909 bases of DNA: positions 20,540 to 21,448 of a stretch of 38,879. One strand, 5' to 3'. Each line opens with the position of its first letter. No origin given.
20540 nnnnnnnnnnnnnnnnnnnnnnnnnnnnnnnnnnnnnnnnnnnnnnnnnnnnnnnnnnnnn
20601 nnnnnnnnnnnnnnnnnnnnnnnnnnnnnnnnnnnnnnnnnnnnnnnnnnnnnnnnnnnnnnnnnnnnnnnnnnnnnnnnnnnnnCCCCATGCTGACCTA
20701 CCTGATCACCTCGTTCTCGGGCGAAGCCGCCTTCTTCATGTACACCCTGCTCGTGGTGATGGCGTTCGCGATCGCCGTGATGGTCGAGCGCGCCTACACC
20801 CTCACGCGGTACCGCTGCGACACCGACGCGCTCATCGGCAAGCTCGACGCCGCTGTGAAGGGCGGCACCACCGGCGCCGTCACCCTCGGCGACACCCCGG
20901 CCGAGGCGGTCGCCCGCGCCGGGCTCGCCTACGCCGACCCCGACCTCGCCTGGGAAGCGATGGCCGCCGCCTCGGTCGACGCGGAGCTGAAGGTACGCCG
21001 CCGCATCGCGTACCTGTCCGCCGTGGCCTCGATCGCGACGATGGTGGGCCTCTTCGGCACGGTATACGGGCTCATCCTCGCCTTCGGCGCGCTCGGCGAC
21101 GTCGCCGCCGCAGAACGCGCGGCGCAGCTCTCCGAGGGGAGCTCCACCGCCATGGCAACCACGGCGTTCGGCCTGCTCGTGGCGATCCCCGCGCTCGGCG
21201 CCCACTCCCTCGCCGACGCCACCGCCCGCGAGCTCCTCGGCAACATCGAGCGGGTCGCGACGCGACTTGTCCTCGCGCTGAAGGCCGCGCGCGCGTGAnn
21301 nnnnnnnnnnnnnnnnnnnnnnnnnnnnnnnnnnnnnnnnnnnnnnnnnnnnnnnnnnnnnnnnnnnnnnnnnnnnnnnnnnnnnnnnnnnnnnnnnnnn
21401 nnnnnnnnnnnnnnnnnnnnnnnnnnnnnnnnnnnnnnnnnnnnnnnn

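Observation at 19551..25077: Orphan ExbB-ExbD'-ExbD stator operon with a TM/Pro-rich mini-protein, a Cys-pair repeat protein and tandem VWA lipoproteins: candidate undescribed PMF-driven envelope/adhesin module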

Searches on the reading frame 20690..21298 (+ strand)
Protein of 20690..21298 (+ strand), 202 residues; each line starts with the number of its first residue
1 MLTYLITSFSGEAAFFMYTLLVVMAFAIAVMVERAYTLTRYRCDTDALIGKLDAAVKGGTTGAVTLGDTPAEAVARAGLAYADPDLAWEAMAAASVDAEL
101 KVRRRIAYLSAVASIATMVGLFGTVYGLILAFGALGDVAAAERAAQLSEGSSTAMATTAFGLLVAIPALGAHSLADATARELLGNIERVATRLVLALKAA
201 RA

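Call 3: search_protein_families(library=pfam, proteins=[window:20690-21298:+], max_evalue=0.1)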
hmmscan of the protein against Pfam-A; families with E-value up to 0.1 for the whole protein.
window:20690-21298:+ (202 aa): 1 family
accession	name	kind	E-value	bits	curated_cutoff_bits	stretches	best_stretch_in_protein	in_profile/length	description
PF01618.21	MotA_ExbB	-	2.7e-22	79.3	22.9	1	69-187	4-126/127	MotA/TolQ/ExbB proton channel family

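Call 4: search_protein_families(library=ncbifam, proteins=[window:20690-21298:+], max_evalue=0.1)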
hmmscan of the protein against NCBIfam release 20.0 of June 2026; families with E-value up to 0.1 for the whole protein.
window:20690-21298:+ (202 aa): 7 families
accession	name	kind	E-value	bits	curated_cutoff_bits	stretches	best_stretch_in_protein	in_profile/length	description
TIGR02796.1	tolQ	equivalog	3e-15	56.5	221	1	91-196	108-213/216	protein TolQ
NF008066.0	PRK10801.1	equivalog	1.1e-11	44.7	403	1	95-174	115-194/230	Tol-Pal system protein TolQ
TIGR02805.1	exbB2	equivalog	2.5e-11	43.9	135.35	1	101-171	50-119/138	TonB-system energizer ExbB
TIGR02797.1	exbB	equivalog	2.9e-08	33.8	206.2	1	98-170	111-182/211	tonB-system energizer ExbB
NF007722.0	PRK10414.1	equivalog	7.2e-08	32.2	402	1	103-176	127-199/244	tol-pal system-associated acyl-CoA thioesterase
NF005237.0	PRK06743.1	equivalog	0.013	14.8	373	1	98-165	154-216/277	flagellar motor protein MotP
NF006284.1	PRK08456.1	equivalog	0.037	13.2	380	1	108-170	145-204/252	flagellar motor stator protein MotA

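Call 21: search_solved_structures(query=window:20690-21298:+, max_evalue=0.01)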
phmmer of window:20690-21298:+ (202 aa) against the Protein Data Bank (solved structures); distinct sequences matched with E-value up to 0.01: 7.
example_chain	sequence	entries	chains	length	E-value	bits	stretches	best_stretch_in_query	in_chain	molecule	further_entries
8odt_A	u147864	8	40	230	2.6e-10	44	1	95-182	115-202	Tol-Pal system protein TolQ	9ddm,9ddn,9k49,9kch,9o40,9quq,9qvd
9kpz_A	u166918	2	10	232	2.7e-10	44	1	95-182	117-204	Tol-Pal system protein TolQ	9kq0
9avi_A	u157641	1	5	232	1.2e-06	32.1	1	106-180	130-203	Tol-Pal system protein TolQ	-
8vlw_A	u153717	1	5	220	1.3e-06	32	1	106-180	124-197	Tol-Pal system protein TolQ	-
5sv0_B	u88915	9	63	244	1.4e-06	31.9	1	103-174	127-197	Biopolymer transport protein ExbB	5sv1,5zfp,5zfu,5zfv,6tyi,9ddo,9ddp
7ajq_A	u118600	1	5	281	8.7e-06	29.3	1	104-175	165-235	Biopolymer transport protein ExbB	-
6ye4_A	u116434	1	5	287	9.1e-06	29.2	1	104-175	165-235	Biopolymer transport protein ExbB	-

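Call 29: find_homologous_proteins(query=window:20690-21298:+, max_evalue=0.00001)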
Query window:20690-21298:+ (202 aa): 775 proteins with E <= 0.00001 among 6772 candidates; the best 120 are listed.
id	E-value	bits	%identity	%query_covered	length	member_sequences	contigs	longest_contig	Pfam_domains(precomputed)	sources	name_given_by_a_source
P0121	1.5e-113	395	100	100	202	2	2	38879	PF01618.22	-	-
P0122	1.7e-95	336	85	100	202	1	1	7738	PF01618.22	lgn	-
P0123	1.0e-94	334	84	100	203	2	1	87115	PF01618.22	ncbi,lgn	ncbi:MAG: MotA/TolQ/ExbB proton channel family protein [Myxococcota bacterium]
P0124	3.8e-94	332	86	100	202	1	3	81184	PF01618.22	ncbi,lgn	-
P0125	8.0e-94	331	85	100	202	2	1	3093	PF01618.22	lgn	-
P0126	1.2e-93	330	85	100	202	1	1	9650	PF01618.22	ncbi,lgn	ncbi:MAG: MotA/TolQ/ExbB proton channel family protein [Myxococcota bacterium]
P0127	1.2e-92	327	84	100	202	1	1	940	PF01618.22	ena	-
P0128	1.7e-92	326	82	100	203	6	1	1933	PF01618.22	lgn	-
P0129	3.2e-92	325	84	100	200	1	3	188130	PF01618.22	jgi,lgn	jgi:biopolymer transport protein ExbB/TolQ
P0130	4.9e-92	325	83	100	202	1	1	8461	PF01618.22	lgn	-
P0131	7.6e-92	324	81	100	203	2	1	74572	PF01618.22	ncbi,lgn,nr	ncbi:MAG: MotA/TolQ/ExbB proton channel family protein [Pseudomonadota bacterium]|nr:MotA/TolQ/ExbB 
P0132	1.1e-91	324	82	100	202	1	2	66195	PF01618.22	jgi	jgi:biopolymer transport protein ExbB/TolQ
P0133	6.7e-91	321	81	100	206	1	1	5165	PF01618.22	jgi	jgi:biopolymer transport protein ExbB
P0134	7.9e-90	318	80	100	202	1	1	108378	PF01618.22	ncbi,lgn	-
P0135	1.2e-89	317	81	100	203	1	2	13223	PF01618.22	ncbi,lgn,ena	-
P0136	1.2e-89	317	81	100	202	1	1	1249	PF01618.22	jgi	jgi:biopolymer transport protein ExbB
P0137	1.3e-89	317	81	100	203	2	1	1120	PF01618.22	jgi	-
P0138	2.5e-89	316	81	100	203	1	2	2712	PF01618.22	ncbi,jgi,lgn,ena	jgi:biopolymer transport protein ExbB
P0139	4.7e-89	315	80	100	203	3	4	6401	PF01618.22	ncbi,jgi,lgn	jgi:biopolymer transport protein ExbB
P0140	4.8e-89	315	81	100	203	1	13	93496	PF01618.22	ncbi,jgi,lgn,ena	jgi:biopolymer transport protein ExbB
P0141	1.0e-86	307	79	100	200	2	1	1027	PF01618.22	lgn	-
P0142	3.3e-82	293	75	100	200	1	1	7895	PF01618.22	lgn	-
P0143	5.6e-81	289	75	100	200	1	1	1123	PF01618.22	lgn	-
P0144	7.4e-81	288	74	100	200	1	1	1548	PF01618.22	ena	-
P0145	2.8e-80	286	73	100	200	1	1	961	PF01618.22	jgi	jgi:biopolymer transport protein ExbB/TolQ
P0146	7.6e-80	285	74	100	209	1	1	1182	PF01618.22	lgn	-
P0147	9.4e-80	285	73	100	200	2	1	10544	PF01618.22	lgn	-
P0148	3.5e-79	283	73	100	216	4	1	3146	PF01618.22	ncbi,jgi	jgi:biopolymer transport protein ExbB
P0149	1.1e-78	281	72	100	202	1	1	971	PF01618.22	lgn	-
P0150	1.7e-78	281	72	96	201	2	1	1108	PF01618.22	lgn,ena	-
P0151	2.8e-78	280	72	100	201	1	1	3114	PF01618.22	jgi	jgi:biopolymer transport protein ExbB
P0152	5.4e-78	279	72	100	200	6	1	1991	PF01618.22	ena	-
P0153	4.9e-77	276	72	96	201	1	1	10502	PF01618.22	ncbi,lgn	ncbi:MAG: MotA/TolQ/ExbB proton channel family protein [Myxococcota bacterium]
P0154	5.2e-77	276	72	100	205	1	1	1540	PF01618.22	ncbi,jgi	jgi:biopolymer transport protein ExbB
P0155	1.2e-76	275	70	99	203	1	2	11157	PF01618.22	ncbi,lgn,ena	-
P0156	4.4e-76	273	71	99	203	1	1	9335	PF01618.22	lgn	-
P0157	1.4e-74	268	70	99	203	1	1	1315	PF01618.22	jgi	jgi:biopolymer transport protein ExbB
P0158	3.4e-74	267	66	100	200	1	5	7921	PF01618.22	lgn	-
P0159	6.3e-74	266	68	100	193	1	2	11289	PF01618.22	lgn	-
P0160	8.5e-74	265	69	98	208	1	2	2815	PF01618.22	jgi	jgi:biopolymer transport protein ExbB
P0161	1.8e-73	264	67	100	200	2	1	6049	PF01618.22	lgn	-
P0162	3.6e-73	263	66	100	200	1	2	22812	PF01618.22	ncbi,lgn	-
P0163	7.0e-73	262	70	99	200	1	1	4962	PF01618.22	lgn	-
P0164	6.9e-72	259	67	99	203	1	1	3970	PF01618.22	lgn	-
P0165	9.0e-72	259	67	99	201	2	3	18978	PF01618.22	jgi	-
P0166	1.1e-71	259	65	99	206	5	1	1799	PF01618.22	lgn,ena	-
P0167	1.2e-71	258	64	99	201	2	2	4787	PF01618.22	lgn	-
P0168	2.1e-71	258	67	100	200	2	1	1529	PF01618.22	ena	-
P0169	3.9e-71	257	66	99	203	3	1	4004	PF01618.22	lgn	-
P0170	1.4e-69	252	64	100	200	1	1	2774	PF01618.22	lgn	-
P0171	1.6e-69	252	62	100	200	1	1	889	PF01618.22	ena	-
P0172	5.6e-69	250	64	100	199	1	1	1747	PF01618.22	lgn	-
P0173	6.1e-69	250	65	99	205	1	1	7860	PF01618.22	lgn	-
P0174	1.3e-68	249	65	100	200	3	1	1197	PF01618.22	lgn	-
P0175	1.6e-68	248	63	99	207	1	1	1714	PF01618.22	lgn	-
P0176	3.4e-68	247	67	100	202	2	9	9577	PF01618.22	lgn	-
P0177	5.1e-68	247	65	100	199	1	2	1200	PF01618.22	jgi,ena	-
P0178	1.0e-67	246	67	99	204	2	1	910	PF01618.22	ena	-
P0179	1.6e-67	245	64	100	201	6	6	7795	PF01618.22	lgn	-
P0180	1.6e-67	245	64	98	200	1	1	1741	PF01618.22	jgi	jgi:biopolymer transport protein ExbB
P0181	3.6e-67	244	64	98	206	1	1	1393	PF01618.22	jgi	-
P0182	5.6e-67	243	68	99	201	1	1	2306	PF01618.22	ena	-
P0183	8.9e-67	243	67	98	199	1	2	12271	PF01618.22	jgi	jgi:biopolymer transport protein ExbB/TolQ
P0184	1.0e-66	242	62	99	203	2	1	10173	PF01618.22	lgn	-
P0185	2.0e-66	241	60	100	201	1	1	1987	PF01618.22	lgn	-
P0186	2.5e-66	241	64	100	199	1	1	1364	PF01618.22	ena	-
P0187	3.4e-66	241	64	100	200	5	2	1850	PF01618.22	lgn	-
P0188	3.6e-66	241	62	100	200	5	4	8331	PF01618.22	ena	-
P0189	6.1e-66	240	67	99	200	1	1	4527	PF01618.22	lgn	-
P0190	1.4e-65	239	64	98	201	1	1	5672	PF01618.22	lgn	-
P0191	2.6e-65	238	62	100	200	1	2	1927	PF01618.22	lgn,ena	-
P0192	4.0e-65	237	66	100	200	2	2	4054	PF01618.22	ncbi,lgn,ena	-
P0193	7.9e-65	236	65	98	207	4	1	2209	PF01618.22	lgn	-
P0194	1.7e-64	235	64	96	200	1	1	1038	PF01618.22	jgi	jgi:biopolymer transport protein ExbB/TolQ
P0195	2.1e-64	235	65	99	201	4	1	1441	PF01618.22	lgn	-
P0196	2.2e-64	235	61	100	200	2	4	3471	PF01618.22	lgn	-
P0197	3.1e-64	234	64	99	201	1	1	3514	PF01618.22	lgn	-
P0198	4.1e-64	234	63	100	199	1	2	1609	PF01618.22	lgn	-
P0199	6.5e-64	233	62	100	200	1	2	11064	PF01618.22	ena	-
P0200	6.8e-64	233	64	96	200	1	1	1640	PF01618.22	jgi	jgi:biopolymer transport protein ExbB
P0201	8.0e-64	233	66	100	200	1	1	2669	PF01618.22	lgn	-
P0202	7.5e-63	230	63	96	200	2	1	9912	PF01618.22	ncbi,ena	-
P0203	9.6e-63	229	59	100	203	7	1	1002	PF01618.22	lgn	-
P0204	1.0e-62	229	58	100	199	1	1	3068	PF01618.22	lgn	-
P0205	1.1e-62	229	65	96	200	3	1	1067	PF01618.22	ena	-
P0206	3.5e-62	228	62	99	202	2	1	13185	PF01618.22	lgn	-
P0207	3.6e-62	228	65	100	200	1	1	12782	PF01618.22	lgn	-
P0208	3.6e-62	228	63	96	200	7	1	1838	PF01618.22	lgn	-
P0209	4.4e-62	227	65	99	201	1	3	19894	PF01618.22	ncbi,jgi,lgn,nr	ncbi:MAG: MotA/TolQ/ExbB proton channel family protein [Deltaproteobacteria bacterium]|nr:MotA/TolQ/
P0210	4.9e-62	227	62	99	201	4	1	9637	PF01618.22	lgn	-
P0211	5.1e-62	227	61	98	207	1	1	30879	PF01618.22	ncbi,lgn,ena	-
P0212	7.6e-62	226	62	99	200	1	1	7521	PF01618.22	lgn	-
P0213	8.4e-62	226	63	100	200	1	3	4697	PF01618.22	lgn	-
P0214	1.7e-61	225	63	99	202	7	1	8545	PF01618.22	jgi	jgi:biopolymer transport protein ExbB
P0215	2.5e-61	225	62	96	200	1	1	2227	PF01618.22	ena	-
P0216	9.2e-61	223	60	100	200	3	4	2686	PF01618.22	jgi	-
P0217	1.1e-60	223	62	100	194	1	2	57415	PF01618.22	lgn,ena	-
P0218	1.1e-60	223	61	93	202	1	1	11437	PF01618.22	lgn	-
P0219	1.4e-60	222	64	96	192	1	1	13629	PF01618.22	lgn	-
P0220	1.9e-60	222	63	99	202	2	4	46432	PF01618.22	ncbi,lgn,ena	-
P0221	2.1e-60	222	59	100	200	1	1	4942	PF01618.22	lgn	-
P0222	9.0e-60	220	61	100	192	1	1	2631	PF01618.22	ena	-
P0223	1.7e-59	219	58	100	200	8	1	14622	PF01618.22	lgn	-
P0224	3.1e-59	218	63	96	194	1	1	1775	PF01618.22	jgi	jgi:biopolymer transport protein ExbB/TolQ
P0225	4.3e-59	218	64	98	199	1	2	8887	PF01618.22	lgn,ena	-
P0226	5.1e-59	217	60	100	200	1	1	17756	PF01618.22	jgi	jgi:biopolymer transport protein ExbB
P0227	5.6e-59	217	62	98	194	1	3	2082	PF01618.22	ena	-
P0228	7.9e-59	217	63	96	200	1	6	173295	PF01618.22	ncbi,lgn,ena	-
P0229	1.0e-58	216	63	99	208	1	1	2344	PF01618.22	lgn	-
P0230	1.1e-58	216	61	96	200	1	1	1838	PF01618.22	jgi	-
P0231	1.2e-58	216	61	100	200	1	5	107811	PF01618.22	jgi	jgi:biopolymer transport protein ExbB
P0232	1.5e-58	216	63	99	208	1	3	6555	PF01618.22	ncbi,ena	-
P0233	1.9e-58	215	62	96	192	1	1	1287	PF01618.22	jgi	jgi:biopolymer transport protein ExbB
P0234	4.0e-58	214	60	100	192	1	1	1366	PF01618.22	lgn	-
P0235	4.0e-58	214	61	99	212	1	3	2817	PF01618.22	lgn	-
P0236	4.9e-58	214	62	96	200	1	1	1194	PF01618.22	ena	-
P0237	6.5e-58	214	63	96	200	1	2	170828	PF01618.22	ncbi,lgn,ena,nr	ncbi:MAG: MotA/TolQ/ExbB proton channel family protein [Myxococcales bacterium]|nr:MotA/TolQ/ExbB pr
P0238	1.0e-57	213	61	98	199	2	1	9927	PF01618.22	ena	-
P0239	1.3e-57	213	60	100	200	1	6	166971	PF01618.22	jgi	jgi:biopolymer transport protein ExbB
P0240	1.8e-57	212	62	96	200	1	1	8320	PF01618.22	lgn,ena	-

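Call 72: find_encoding_contigs(protein=P0239, flank=6000, max_places=1)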
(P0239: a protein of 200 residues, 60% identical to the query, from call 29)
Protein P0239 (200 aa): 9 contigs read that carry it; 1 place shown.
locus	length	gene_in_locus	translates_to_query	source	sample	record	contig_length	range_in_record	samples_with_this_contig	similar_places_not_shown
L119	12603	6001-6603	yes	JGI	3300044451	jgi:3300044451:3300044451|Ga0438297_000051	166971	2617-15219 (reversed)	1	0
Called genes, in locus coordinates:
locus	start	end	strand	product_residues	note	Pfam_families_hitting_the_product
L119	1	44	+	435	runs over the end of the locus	PF00070:Pyr_redox (faint), PF07992:Pyr_redox_2, PF13454:NAD_binding_9 (faint)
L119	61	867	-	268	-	-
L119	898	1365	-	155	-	-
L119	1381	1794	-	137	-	-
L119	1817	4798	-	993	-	PF00675:Peptidase_M16, PF05193:Peptidase_M16_C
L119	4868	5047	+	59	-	-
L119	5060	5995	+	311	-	-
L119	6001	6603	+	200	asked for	PF01618:MotA_ExbB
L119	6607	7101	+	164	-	-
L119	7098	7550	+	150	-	PF02472:ExbD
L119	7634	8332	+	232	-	PF01551:Peptidase_M23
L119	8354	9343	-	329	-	-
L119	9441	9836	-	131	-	-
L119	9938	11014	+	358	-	PF00069:Pkinase, PF07714:PK_Tyr_Ser-Thr, PF01636:APH (faint)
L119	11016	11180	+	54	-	-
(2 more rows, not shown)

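Call 73: find_encoding_contigs(protein=P0220, flank=6000, max_places=1)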
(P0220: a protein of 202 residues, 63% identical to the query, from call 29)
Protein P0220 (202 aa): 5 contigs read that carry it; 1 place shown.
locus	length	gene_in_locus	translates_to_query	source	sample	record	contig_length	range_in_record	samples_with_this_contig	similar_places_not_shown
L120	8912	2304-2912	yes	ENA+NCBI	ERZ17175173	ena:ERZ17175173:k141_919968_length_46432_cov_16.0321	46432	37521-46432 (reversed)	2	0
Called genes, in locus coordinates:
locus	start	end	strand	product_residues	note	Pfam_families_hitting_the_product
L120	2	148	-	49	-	?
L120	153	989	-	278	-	PF20628:Dyp_perox_C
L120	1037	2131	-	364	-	PF01471:PG_binding_1, PF09374:PG_binding_3 (faint), PF01471:PG_binding_1, PF00877:NLPC_P60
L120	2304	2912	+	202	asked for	PF01618:MotA_ExbB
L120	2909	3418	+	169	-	-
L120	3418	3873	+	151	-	PF02472:ExbD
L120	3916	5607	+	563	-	PF21162:ETFQO_UQ-bd, PF05187:Fer4_ETF_QO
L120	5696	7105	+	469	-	PF13472:Lipase_GDSL_2 (weak)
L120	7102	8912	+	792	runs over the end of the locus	-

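Call 74: find_encoding_contigs(protein=P0211, flank=6000, max_places=1)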
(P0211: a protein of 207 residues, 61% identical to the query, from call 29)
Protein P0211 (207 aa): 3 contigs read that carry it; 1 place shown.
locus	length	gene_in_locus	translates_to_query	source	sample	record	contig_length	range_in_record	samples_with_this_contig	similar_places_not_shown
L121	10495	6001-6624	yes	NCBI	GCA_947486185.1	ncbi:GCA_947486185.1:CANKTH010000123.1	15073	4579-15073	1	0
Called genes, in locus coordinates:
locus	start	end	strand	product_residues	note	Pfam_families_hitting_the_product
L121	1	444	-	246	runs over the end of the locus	-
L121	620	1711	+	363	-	PF08308:PEGA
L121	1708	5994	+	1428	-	-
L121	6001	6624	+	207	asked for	PF01618:MotA_ExbB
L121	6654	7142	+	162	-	-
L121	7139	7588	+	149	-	PF02472:ExbD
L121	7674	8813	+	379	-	PF00089:Trypsin, PF13365:Trypsin_2, PF00595:PDZ, PF13180:PDZ_2, PF17820:PDZ_6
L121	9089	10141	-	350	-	PF03102:NeuB, PF08666:SAF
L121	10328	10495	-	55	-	?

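Call 75: search_protein_families(library=ncbifam, proteins=[L121:620-1711:+, L121:1708-5994:+, L121:6654-7142:+, L121:7139-7588:+, L120:2909-3418:+], max_evalue=0.05)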
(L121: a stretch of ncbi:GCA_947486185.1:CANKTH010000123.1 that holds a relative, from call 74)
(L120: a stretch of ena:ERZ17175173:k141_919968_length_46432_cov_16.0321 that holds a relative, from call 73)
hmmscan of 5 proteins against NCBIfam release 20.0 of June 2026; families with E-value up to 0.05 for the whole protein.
L121:620-1711:+ (363 aa): 1 family
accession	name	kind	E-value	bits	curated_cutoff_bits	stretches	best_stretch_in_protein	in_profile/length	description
NF047815.1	LIC10124_lipo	equivalog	1e-08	34.2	650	1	38-142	198-306/516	LIC10124 family lipoprotein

L121:1708-5994:+ (1428 aa): 1 family
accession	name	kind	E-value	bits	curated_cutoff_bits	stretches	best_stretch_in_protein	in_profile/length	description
NF033662.1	acid_disulf_rpt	repeat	2.5e-174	564.5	41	34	1179-1202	4-27/32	acidic double-disulfide repeat-containing protein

L121:6654-7142:+ (162 aa): 0 families

L121:7139-7588:+ (149 aa): 3 families
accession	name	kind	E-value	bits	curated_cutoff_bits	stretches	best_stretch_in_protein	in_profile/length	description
TIGR02801.1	tolR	equivalog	0.00041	21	127.3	1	22-143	8-128/129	protein TolR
TIGR02803.1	ExbD_1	equivalog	0.00057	20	152.95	1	22-144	7-121/122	TonB system transport protein ExbD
NF008429.0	PRK11267.1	equivalog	0.0011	19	216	1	21-146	20-137/141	TonB system transport protein ExbD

L120:2909-3418:+ (169 aa): 0 families
